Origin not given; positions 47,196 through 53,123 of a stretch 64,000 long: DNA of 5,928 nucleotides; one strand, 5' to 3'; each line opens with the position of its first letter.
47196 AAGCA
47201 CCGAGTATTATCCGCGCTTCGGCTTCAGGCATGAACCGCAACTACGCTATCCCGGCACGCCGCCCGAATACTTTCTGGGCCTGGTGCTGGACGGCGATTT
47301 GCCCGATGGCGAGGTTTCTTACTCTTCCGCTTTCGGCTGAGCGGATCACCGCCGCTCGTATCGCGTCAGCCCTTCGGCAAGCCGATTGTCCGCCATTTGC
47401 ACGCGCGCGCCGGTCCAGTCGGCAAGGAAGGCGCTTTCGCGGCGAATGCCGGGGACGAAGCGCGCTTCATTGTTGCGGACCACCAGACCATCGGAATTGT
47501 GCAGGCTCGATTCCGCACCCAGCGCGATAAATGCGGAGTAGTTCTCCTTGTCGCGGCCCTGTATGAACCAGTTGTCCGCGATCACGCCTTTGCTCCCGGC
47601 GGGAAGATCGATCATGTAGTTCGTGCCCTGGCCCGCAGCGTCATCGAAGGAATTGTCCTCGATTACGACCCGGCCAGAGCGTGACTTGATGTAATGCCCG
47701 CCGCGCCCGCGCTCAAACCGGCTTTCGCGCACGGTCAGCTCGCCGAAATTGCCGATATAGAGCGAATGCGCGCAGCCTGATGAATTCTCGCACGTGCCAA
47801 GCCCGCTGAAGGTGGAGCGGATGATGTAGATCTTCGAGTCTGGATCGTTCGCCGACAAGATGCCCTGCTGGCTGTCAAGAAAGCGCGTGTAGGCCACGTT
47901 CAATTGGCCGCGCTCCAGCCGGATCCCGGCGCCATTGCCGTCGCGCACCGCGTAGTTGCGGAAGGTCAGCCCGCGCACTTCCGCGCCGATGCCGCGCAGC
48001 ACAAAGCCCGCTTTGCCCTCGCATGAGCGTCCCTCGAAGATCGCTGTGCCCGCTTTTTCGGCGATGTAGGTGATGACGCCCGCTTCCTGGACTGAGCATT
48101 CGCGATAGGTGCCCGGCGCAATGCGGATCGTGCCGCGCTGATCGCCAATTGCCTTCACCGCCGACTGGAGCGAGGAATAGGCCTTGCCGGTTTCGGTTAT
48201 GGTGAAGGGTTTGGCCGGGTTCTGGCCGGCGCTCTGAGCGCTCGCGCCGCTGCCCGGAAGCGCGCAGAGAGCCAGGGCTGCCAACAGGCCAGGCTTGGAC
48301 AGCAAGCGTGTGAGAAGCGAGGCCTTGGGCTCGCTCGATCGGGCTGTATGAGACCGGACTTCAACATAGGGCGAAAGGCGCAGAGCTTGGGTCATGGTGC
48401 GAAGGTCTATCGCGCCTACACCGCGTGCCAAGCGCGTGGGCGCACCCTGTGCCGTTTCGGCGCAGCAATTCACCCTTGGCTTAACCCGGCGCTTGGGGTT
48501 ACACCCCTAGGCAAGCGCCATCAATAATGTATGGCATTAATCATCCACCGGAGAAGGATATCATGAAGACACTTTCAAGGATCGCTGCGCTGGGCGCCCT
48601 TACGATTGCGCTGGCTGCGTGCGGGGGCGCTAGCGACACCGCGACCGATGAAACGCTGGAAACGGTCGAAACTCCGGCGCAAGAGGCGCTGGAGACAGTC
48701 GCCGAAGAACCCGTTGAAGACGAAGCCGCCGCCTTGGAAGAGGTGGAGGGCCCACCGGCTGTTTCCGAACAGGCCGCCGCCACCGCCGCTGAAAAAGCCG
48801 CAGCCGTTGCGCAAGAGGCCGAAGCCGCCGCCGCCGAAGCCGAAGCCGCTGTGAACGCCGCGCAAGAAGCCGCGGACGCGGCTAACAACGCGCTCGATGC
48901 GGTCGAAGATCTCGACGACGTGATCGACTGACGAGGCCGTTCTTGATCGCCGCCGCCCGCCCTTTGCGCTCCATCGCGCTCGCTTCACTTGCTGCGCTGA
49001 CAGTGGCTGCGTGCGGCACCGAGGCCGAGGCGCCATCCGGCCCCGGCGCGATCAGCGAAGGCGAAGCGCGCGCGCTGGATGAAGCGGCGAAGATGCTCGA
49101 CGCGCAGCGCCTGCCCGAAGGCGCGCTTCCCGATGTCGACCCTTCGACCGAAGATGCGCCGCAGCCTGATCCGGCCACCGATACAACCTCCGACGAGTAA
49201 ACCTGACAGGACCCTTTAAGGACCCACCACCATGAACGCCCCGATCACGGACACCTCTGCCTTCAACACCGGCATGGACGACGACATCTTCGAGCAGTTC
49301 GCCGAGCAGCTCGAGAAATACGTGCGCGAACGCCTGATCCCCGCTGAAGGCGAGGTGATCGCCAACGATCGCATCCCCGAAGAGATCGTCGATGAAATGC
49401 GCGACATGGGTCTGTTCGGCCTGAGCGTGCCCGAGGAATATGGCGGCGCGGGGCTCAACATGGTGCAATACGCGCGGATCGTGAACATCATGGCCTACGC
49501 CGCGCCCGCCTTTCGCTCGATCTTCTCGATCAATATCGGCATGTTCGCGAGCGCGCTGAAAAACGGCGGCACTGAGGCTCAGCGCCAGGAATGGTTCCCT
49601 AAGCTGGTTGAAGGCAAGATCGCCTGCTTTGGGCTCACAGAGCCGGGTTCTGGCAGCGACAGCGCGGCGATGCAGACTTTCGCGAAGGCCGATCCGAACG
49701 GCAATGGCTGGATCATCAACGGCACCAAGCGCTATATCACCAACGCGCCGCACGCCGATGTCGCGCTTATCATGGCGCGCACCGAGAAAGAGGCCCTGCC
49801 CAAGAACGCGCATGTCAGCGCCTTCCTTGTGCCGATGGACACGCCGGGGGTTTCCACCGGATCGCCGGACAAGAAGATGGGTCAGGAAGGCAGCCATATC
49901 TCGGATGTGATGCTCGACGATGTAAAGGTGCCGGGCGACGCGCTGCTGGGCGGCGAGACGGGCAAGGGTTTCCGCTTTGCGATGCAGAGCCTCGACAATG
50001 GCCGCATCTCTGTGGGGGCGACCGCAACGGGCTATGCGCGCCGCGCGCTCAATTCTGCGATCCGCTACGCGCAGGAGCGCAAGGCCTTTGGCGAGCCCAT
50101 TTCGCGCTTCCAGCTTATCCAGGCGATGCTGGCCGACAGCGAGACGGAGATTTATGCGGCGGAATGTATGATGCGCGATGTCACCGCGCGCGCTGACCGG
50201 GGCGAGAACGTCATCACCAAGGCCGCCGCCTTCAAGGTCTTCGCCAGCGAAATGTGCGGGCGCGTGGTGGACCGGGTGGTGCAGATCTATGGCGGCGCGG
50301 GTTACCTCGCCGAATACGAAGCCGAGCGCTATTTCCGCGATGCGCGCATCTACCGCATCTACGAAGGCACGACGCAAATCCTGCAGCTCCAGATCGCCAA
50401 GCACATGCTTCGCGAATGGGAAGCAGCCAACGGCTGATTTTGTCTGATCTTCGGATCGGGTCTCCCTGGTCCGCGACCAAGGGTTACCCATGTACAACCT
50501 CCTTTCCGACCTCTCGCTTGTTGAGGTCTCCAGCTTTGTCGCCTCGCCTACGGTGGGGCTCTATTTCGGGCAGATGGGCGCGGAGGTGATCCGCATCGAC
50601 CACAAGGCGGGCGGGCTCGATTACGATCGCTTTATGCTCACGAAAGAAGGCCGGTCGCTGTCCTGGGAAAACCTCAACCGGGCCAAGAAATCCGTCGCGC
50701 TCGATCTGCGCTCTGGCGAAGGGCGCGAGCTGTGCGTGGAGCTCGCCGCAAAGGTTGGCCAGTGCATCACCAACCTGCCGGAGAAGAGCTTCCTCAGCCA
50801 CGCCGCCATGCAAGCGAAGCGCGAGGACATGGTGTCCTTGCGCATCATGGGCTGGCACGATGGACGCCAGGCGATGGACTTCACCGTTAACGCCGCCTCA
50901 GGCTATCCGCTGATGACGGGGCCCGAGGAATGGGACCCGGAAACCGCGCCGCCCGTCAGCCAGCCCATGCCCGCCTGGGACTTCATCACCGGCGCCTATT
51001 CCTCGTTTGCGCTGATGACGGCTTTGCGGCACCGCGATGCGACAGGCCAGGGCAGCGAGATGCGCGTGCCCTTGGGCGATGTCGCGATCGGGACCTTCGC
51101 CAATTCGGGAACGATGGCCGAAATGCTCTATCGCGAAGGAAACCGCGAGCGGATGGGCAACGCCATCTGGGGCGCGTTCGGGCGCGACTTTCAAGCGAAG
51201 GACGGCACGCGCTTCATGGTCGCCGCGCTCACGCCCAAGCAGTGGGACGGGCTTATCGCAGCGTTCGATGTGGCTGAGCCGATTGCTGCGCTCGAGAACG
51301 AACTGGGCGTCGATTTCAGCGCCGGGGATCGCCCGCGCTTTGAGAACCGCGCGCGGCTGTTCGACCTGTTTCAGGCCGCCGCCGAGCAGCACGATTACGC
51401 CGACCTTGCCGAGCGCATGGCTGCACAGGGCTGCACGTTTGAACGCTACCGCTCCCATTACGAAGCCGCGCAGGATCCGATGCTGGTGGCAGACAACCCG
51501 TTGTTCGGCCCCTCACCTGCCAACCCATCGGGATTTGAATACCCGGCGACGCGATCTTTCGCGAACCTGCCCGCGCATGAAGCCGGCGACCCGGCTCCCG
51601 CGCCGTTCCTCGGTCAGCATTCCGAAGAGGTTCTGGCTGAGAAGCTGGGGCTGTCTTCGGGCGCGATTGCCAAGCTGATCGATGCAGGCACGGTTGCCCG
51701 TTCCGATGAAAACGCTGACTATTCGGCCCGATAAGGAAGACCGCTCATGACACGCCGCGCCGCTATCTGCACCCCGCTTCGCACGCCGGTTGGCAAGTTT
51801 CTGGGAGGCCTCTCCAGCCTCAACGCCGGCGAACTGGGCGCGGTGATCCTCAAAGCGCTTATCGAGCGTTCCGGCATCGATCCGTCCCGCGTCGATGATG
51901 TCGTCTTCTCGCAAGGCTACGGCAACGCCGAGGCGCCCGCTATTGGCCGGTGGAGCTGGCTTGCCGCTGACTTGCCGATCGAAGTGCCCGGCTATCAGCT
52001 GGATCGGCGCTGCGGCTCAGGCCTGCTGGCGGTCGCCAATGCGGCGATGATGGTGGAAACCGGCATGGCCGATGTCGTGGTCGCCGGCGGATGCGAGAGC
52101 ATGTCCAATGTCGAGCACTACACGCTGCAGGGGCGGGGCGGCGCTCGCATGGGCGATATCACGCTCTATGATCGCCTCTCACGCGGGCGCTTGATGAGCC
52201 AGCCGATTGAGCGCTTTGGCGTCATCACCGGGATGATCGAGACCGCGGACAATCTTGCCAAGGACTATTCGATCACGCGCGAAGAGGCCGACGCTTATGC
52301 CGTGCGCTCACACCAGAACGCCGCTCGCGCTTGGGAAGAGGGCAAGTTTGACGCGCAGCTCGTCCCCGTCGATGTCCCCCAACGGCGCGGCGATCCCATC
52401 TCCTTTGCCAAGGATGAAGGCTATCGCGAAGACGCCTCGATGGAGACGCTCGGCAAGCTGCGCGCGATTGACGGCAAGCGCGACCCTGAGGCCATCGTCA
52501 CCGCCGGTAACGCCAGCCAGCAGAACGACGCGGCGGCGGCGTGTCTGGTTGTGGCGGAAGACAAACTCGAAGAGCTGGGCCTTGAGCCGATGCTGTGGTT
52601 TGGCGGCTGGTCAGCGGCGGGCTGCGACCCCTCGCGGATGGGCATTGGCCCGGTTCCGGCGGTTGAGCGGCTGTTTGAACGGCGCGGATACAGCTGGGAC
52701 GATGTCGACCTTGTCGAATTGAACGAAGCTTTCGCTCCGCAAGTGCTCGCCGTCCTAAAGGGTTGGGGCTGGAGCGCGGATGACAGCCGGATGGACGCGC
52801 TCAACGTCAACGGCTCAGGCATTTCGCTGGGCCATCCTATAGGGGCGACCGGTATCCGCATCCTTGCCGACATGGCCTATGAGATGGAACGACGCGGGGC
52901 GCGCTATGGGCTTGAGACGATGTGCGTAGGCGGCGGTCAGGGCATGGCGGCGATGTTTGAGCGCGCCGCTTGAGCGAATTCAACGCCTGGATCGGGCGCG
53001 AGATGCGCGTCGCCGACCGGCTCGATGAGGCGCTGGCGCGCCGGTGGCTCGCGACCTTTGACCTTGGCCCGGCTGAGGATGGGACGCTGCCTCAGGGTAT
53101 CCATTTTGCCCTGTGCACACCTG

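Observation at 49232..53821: Four-gene CoA operon: ACAD + mesaconyl-CoA-transferase-like + thiolase + Meh/Ich-like hydratase, with no lyase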

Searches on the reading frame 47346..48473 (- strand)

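Call 3: search_protein_families(library=pfam, proteins=[window:47346-48473:-])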
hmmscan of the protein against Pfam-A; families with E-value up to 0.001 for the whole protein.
window:47346-48473:- (375 aa): 1 family
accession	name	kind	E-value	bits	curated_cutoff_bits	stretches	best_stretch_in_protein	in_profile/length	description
PF13229.12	Beta_helix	-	9.2e-08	32.3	25.9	1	168-316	10-144/158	Right handed beta helix region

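Call 4: search_protein_families(library=ncbifam, proteins=[window:47346-48473:-])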
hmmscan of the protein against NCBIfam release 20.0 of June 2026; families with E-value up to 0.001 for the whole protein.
window:47346-48473:- (375 aa): 0 families

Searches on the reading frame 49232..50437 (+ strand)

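Call 3: search_protein_families(library=pfam, proteins=[window:49232-50437:+])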
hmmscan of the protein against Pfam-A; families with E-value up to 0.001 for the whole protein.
window:49232-50437:+ (401 aa): 7 families
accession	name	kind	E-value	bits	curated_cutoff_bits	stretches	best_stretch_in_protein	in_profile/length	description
PF00441.29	Acyl-CoA_dh_1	-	3.5e-47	160.7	22.4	1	244-393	1-150/150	Acyl-CoA dehydrogenase, C-terminal domain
PF02770.24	Acyl-CoA_dh_M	-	6.6e-28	97.2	33.3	1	132-231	1-97/97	Acyl-CoA dehydrogenase, middle domain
PF02771.21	Acyl-CoA_dh_N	-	2.2e-27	96.1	22.9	1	21-129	5-113/113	Acyl-CoA dehydrogenase, N-terminal domain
PF08028.16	Acyl-CoA_dh_2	-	1.8e-21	77.3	22.7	1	260-380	2-132/134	Acyl-CoA dehydrogenase, C-terminal domain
PF22924.1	ACOX_C_alpha1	-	3.6e-08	33.8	27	1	257-392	7-168/169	Acyl-CoA oxidase, C-alpha1 domain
PF11794.13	HpaB_N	-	3.5e-06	27.3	35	1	157-211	175-229/270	4-hydroxyphenylacetate 3-hydroxylase N terminal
PF14749.11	Acyl-CoA_ox_N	-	6.9e-05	23.8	25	1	95-130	84-119/120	Acyl-coenzyme A oxidase N-terminal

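Call 4: search_protein_families(library=ncbifam, proteins=[window:49232-50437:+])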
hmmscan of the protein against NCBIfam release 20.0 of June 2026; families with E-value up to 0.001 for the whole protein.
window:49232-50437:+ (401 aa): 24 families
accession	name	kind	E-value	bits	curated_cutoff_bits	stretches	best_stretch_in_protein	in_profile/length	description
NF042972.1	AcrlCoAredClosAcrC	equivalog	5e-90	301.9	640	1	24-393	13-377/378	acryloyl-CoA reductase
NF058590.1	AcCoDHFadEBacil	equivalog_domain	1.6e-85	287.8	600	1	22-394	27-412/586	acyl-CoA dehydrogenase FadE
NF043006.1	CyhCrbnylCoADH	equivalog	2.6e-75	253.8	650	1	24-393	12-376/380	cyclohexane-1-carbonyl-CoA dehydrogenase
NF042439.1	SulpropCoADesulf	equivalog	1.4e-67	228.1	600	1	36-394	13-372/379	3-sulfinopropanoyl-CoA desulfinase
NF045552.1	GlutCoADH_Des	equivalog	4.4e-66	223.6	470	1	23-393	12-380/387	glutaryl-CoA dehydrogenase Acd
NF045652.1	ProlPCPDhRedW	equivalog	7.1e-62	209.4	650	1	58-392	42-373/376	L-prolyl-[peptidyl-carrier protein] dehydrogenase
NF008997.0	PRK12341.1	equivalog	1.9e-61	208.3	537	1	42-396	32-380/382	acyl-CoA dehydrogenase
NF053553.1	prodigi_MBC_PigA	equivalog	1.1e-56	192.6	500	1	22-392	11-379/381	prodigiosin MBC biosynthesis dehydrogenase PigA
TIGR03207.1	cyc_hxne_CoA_dh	equivalog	1.4e-55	188.6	575.35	1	23-392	8-371/372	cyclohexanecarboxyl-CoA dehydrogenase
NF002885.1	PRK03354.1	equivalog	3.6e-50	171.1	540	1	42-396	32-377/378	crotonobetainyl-CoA dehydrogenase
NF052270.1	Staph_DH_FadE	equivalog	3.8e-47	160.9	600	1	23-391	28-392/400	acyl-CoA dehydrogenase FadE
NF007000.1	PRK09463.1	subfamily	1.7e-41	142.4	600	1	46-357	72-397/726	acyl-CoA dehydrogenase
NF009586.0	PRK13026.1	subfamily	5.8e-39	134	608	1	45-357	105-432/777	acyl-CoA dehydrogenase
NF049984.1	Rv1679_FadE16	equivalog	1.4e-32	113.3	600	1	41-384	18-357/371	Rv1679 family acyl-CoA dehydrogenase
TIGR03204.1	pimC_large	equivalog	4.7e-32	111.3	623.85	1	49-352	39-338/395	pimeloyl-CoA dehydrogenase large subunit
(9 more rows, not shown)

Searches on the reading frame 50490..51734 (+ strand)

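Call 3: search_protein_families(library=pfam, proteins=[window:50490-51734:+])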
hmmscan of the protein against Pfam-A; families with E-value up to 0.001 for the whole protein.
window:50490-51734:+ (414 aa): 1 family
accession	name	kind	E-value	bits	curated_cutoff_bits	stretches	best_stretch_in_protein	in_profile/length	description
PF02515.22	CoA_transf_3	-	1.3e-49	169.7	23.3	1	5-377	1-365/366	CoA-transferase family III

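Call 4: search_protein_families(library=ncbifam, proteins=[window:50490-51734:+])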
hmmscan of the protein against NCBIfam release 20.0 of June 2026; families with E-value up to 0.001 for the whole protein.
window:50490-51734:+ (414 aa): 6 families
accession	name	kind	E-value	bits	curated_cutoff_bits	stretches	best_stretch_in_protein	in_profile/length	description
TIGR04253.1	mesacon_CoA_iso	equivalog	2.2e-82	277.2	725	1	4-403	2-401/403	2-methylfumaryl-CoA isomerase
NF052585.1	SucGlutTfsCaiB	equivalog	1.1e-22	80.2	750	1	5-384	8-387/394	succinate--glutarate CoA-transferase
NF041294.1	Scnl_mescCoAtase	equivalog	6.3e-15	55.2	700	1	5-307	4-307/381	succinyl-CoA:mesaconate CoA-transferase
NF003809.0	PRK05398.1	subfamily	8.1e-14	51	442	1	5-198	5-203/416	formyl-CoA transferase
TIGR03253.1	oxalate_frc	equivalog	3.7e-13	49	504.2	1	7-197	6-201/416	formyl-CoA transferase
NF008511.0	PRK11430.1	equivalog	1.9e-07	30.6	522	1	11-225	16-232/381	CoA:oxalate CoA-transferase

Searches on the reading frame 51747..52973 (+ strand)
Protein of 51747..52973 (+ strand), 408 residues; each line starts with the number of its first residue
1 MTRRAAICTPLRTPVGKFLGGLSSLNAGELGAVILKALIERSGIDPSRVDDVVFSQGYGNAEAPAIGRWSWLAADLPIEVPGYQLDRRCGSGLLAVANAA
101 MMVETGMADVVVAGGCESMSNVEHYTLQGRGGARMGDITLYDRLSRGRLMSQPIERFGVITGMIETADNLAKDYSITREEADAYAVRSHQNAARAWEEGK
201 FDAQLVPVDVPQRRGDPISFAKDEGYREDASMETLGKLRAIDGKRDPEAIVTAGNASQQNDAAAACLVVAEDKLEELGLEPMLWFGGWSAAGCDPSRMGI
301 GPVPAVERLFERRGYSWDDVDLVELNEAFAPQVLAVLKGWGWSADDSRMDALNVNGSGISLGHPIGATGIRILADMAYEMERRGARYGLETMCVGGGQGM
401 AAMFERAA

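Call 3: search_protein_families(library=pfam, proteins=[window:51747-52973:+])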
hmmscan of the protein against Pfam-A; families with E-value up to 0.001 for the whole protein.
window:51747-52973:+ (408 aa): 3 families
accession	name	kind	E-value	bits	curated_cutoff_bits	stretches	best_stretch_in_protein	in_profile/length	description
PF00108.29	Thiolase_N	-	6.5e-63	213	26.4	1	7-272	3-260/260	Thiolase, N-terminal domain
PF02803.24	Thiolase_C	-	1.5e-38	131.7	27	1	285-406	7-123/123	Thiolase, C-terminal domain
PF00109.32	ketoacyl-synt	-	2.1e-05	24.7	20.8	1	81-131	166-216/252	Beta-ketoacyl synthase, N-terminal domain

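Call 4: search_protein_families(library=ncbifam, proteins=[window:51747-52973:+])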
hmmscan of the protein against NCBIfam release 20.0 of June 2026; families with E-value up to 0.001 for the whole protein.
window:51747-52973:+ (408 aa): 41 families (the best 25 are shown)
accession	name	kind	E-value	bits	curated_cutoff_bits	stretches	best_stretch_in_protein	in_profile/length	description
NF004853.0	PRK06205.1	subfamily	9.3e-201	667.1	551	1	3-407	2-403/404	acetyl-CoA C-acetyltransferase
TIGR01930.1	AcCoA-C-Actrans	subfamily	2.8e-120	401.8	240.55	1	10-405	4-385/385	acetyl-CoA C-acyltransferase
NF006552.0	PRK09051.1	subfamily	8.8e-104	347.9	565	1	5-406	6-394/395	beta-ketothiolase BktB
NF042999.1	bketothiol_BktB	equivalog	7e-103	344.9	725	1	1-406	1-393/394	beta-ketothiolase BktB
NF006551.0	PRK09050.1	subfamily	8.7e-103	344.5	605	1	4-406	3-400/401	3-oxoadipyl-CoA thiolase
NF004206.0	PRK05656.1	subfamily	1.5e-102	343.6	688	1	7-406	6-392/392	acetyl-CoA C-acetyltransferase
TIGR02430.1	pcaF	equivalog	2.1e-99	333.3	597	1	4-406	2-399/400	3-oxoadipyl-CoA thiolase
NF006086.0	PRK08235.1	equivalog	7.7e-91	305.1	526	1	3-405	2-391/393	acetyl-CoA C-acetyltransferase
NF006001.0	PRK08131.1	equivalog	1.3e-87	294.3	622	1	5-407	4-400/401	3-oxoadipyl-CoA thiolase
NF005865.0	PRK07801.1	equivalog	1.1e-86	291.5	591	1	4-406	3-381/382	acetyl-CoA C-acetyltransferase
NF005805.0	PRK07661.1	equivalog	2.8e-85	286.6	633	1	3-406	2-390/391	acetyl-CoA C-acetyltransferase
NF005152.0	PRK06633.1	equivalog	2.4e-84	283.2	675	1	1-405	1-390/392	acetyl-CoA C-acetyltransferase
NF005494.0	PRK07108.1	equivalog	7.5e-84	281.9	615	1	4-405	3-390/392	acetyl-CoA C-acyltransferase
NF006510.0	PRK08947.1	equivalog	1.5e-82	277.6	519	1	5-406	4-386/387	acetyl-CoA C-acyltransferase FadA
NF005033.0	PRK06445.1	equivalog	8e-82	275.5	511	1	24-406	30-394/395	acetyl-CoA C-acetyltransferase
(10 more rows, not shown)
